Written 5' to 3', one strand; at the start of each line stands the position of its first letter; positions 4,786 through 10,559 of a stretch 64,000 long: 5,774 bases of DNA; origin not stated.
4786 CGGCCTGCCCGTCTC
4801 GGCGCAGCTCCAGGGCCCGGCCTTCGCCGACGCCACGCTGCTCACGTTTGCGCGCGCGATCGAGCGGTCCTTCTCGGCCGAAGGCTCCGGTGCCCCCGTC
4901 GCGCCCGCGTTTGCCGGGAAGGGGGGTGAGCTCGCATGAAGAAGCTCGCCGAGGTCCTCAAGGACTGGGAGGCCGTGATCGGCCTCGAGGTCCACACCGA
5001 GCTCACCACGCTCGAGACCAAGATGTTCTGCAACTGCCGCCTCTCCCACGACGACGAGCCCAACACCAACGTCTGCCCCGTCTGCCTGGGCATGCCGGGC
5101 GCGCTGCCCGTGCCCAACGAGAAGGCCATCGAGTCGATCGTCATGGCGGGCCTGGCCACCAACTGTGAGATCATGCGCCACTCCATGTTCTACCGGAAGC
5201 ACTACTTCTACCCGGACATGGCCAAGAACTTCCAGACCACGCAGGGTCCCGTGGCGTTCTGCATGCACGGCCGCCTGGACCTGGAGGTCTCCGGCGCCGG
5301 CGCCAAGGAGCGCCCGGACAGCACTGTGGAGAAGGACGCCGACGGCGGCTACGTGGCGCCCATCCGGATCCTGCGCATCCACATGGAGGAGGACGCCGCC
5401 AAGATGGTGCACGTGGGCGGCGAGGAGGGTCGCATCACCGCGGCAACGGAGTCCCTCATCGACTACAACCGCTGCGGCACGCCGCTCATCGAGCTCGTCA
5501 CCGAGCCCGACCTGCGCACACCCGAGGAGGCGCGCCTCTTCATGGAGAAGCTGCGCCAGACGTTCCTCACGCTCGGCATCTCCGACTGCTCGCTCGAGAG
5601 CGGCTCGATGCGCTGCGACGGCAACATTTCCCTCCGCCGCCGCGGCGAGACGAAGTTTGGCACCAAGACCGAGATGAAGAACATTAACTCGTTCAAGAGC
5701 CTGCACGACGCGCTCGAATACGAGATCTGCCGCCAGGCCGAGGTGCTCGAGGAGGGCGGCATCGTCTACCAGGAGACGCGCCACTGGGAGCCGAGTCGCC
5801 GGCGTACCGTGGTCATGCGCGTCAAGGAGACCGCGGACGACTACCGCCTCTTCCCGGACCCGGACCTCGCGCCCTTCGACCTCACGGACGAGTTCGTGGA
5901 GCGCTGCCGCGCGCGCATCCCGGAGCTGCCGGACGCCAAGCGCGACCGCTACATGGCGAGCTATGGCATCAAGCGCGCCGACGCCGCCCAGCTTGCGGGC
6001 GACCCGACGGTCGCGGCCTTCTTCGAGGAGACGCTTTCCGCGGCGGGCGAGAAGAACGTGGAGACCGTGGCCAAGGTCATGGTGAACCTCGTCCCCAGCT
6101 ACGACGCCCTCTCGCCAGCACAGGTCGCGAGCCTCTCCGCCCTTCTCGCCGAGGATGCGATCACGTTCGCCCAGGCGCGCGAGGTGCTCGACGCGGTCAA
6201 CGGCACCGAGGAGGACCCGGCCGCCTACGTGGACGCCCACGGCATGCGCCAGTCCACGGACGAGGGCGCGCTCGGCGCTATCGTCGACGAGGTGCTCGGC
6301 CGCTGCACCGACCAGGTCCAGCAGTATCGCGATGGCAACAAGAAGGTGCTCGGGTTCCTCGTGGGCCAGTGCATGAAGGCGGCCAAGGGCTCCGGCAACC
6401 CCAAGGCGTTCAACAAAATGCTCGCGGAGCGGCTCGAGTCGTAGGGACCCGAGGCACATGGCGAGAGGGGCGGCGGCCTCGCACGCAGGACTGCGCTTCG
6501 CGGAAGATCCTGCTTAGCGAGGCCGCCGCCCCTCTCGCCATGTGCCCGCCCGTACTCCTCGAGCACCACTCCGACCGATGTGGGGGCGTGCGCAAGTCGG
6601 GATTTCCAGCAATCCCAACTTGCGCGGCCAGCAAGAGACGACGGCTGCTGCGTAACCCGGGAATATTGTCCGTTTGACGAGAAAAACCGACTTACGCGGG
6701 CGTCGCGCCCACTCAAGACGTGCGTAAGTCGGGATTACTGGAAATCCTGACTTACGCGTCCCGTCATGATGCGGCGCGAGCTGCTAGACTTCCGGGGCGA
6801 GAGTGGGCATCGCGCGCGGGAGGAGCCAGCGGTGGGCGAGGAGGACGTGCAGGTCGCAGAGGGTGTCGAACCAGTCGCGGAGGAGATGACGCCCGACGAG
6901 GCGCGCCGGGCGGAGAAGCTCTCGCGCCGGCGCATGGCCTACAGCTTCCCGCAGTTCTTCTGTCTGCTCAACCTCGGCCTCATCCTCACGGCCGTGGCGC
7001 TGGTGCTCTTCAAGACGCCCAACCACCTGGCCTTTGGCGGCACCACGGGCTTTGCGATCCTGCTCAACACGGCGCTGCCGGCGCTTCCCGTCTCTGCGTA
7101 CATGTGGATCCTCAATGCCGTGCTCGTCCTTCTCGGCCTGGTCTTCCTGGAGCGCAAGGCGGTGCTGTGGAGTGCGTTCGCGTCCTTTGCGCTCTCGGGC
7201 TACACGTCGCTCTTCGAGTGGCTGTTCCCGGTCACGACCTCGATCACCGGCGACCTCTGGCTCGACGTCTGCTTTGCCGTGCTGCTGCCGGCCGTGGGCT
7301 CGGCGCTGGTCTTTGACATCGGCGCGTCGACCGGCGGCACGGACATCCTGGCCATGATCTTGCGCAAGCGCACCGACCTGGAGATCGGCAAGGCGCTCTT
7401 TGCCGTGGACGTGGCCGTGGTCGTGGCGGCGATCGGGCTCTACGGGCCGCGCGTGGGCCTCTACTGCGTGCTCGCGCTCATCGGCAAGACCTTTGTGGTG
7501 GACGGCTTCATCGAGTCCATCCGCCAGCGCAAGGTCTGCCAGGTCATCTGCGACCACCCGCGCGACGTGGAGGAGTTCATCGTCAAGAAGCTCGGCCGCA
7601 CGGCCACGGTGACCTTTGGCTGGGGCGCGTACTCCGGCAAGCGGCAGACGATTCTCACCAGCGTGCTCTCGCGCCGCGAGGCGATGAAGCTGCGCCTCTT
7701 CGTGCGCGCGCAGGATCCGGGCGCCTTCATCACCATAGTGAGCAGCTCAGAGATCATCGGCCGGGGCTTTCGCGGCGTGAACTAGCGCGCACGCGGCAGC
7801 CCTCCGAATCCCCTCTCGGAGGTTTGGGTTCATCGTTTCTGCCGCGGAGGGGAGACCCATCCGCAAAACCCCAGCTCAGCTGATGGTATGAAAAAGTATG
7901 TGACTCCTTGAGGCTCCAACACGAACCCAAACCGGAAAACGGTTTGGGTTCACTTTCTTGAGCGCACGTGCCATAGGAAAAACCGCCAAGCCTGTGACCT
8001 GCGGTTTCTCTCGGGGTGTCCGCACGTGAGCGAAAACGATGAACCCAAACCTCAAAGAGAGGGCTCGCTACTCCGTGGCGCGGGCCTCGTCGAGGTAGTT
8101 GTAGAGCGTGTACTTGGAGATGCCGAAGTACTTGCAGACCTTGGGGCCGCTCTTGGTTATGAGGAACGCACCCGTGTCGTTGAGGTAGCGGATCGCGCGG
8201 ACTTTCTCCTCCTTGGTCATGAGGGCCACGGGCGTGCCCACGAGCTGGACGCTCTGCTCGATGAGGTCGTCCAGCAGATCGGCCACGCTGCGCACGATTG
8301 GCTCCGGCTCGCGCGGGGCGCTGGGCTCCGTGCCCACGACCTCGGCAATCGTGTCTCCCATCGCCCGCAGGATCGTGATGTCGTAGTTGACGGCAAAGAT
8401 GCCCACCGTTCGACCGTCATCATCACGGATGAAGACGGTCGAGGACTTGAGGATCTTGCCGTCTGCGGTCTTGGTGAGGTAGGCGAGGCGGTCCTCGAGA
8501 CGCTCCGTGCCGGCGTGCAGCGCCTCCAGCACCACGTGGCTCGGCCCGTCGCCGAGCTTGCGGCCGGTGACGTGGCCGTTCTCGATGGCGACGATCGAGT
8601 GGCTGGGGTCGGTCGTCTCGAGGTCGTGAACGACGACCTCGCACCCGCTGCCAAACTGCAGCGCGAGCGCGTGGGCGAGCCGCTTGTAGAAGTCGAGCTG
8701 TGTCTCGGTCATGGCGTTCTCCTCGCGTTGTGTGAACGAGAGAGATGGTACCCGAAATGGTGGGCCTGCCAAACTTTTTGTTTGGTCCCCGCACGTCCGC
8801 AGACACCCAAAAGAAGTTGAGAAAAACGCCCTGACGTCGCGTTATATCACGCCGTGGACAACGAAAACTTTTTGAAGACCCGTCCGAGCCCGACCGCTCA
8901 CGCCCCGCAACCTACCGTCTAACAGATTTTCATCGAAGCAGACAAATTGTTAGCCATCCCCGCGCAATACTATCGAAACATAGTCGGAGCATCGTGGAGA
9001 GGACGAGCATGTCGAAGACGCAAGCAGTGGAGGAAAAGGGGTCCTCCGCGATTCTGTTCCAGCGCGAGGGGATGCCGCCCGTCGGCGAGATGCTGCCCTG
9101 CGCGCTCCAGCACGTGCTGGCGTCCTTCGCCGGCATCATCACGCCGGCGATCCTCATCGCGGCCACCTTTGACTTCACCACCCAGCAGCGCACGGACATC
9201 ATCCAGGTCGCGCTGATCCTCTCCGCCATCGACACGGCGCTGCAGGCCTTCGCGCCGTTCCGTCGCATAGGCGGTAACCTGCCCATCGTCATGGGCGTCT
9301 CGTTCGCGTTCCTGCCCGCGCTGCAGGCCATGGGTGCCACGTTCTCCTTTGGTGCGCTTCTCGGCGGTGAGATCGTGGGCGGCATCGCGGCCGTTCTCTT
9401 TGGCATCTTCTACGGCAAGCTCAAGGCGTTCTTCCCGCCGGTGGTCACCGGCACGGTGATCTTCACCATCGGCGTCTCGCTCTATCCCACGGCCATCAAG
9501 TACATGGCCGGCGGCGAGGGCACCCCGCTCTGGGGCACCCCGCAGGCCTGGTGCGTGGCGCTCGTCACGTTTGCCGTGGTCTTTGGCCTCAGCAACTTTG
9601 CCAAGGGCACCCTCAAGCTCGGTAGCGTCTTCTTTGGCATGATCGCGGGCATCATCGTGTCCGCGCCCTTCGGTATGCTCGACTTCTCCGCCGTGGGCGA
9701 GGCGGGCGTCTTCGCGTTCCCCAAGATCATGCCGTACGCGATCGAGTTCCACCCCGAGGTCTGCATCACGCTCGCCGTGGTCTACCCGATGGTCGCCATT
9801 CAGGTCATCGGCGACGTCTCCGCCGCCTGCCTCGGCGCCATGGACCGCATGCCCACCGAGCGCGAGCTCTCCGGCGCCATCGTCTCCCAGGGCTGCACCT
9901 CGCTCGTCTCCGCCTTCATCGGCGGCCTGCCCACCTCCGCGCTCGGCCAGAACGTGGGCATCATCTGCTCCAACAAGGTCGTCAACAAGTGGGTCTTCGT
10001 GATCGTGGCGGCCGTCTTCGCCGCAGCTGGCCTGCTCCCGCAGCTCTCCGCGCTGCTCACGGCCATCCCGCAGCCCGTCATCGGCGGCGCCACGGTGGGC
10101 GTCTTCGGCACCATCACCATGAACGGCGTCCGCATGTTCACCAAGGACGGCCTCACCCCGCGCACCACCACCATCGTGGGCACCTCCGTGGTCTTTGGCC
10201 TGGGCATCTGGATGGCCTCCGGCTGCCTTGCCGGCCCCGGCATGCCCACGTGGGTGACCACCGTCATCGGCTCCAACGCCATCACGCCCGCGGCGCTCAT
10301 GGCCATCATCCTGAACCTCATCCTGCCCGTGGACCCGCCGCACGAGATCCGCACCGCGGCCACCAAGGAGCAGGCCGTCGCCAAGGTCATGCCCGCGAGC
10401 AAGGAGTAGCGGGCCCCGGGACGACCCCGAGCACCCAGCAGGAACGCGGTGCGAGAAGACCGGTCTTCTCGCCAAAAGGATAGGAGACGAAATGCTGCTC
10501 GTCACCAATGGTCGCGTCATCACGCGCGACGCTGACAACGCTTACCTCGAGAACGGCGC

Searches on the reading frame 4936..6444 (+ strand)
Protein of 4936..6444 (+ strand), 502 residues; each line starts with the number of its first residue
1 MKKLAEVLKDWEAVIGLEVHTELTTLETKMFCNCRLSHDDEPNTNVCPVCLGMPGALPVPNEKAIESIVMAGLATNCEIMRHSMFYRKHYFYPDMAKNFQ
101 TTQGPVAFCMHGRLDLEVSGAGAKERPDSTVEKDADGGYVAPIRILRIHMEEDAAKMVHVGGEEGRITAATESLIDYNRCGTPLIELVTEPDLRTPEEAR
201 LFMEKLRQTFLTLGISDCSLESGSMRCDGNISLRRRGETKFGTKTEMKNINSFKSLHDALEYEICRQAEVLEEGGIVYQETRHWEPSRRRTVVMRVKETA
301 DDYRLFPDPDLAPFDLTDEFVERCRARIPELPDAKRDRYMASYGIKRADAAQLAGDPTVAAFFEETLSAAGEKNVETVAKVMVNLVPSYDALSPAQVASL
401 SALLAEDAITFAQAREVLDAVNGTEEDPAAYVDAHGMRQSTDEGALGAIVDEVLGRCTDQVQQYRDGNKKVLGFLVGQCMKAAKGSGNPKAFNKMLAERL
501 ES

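Call 9: search_protein_families(library=pfam, proteins=[window:4936-6444:+])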
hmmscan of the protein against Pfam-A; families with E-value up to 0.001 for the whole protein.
window:4936-6444:+ (502 aa): 2 families
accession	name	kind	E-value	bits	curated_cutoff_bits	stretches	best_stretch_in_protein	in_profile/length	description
PF02934.20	GatB_N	-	2e-104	349.1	23.4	1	14-322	2-277/277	GatB/GatE catalytic domain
PF02637.23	GatB_Yqey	-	4.3e-28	98.5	27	1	390-500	37-148/148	GatB domain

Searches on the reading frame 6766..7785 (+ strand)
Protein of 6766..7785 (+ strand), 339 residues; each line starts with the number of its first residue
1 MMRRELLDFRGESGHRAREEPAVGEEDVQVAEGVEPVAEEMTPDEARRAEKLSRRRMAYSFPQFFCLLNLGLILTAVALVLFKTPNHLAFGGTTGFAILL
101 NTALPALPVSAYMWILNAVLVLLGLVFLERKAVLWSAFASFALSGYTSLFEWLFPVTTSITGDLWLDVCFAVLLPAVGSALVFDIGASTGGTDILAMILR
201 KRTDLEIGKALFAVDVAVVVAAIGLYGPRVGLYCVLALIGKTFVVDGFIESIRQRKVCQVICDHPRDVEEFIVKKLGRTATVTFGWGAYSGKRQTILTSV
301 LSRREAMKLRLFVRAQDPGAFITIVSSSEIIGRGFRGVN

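Call 9: search_protein_families(library=pfam, proteins=[window:6766-7785:+])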
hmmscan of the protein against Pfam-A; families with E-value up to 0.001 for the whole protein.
window:6766-7785:+ (339 aa): 2 families
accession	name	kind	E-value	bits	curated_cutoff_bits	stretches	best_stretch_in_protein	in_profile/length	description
PF02588.21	YitT_membrane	-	2.2e-47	161.6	24.3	1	66-272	3-204/205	Uncharacterised 5xTM membrane BCR, YitT family COG1284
PF10035.14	DUF2179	-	4.6e-13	49.2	22.8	1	278-332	1-55/55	Uncharacterized protein conserved in bacteria (DUF2179)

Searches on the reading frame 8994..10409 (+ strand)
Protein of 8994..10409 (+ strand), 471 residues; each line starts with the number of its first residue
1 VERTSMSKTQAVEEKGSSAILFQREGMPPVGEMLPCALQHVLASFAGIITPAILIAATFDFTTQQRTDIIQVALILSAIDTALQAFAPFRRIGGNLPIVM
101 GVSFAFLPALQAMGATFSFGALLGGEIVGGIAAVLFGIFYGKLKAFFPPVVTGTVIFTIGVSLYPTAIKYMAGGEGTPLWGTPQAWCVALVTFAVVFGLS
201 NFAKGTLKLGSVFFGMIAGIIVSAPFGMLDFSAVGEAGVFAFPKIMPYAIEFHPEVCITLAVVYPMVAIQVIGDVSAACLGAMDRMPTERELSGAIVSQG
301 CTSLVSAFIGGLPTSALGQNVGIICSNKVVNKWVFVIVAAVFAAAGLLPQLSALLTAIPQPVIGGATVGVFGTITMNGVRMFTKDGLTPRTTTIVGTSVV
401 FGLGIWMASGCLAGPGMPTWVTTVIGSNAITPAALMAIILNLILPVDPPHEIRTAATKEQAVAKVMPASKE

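Call 9: search_protein_families(library=pfam, proteins=[window:8994-10409:+])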
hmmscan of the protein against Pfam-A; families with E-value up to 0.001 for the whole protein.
window:8994-10409:+ (471 aa): 1 family
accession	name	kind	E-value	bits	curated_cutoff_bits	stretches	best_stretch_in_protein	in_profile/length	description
PF00860.26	Xan_ur_permease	-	7.3e-63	213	27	1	33-406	3-384/389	Permease family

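Call 76: search_protein_families(library=ncbifam, proteins=[window:8994-10409:+], max_evalue=1e-10)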
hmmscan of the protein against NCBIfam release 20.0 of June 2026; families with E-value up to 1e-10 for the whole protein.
window:8994-10409:+ (471 aa): 5 families
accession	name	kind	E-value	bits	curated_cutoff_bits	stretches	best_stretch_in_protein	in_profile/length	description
TIGR03173.1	pbuX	subfamily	5.2e-101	338.4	414.15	1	37-445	2-407/407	xanthine permease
TIGR00801.1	ncs2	superfamily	4.3e-82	276.3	291.8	1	29-443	3-415/415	NCS2 family nucleobase:cation symporter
NF007995.0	PRK10720.1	equivalog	2.2e-31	109.1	477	1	26-407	10-379/429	uracil permease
TIGR03616.1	RutG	equivalog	5.3e-21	74.8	758.65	1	28-406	27-399/429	pyrimidine utilization transport protein G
NF037981.1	NCS2_1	subfamily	2.2e-14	53.1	40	1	36-440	6-417/419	purine/pyrimidine permease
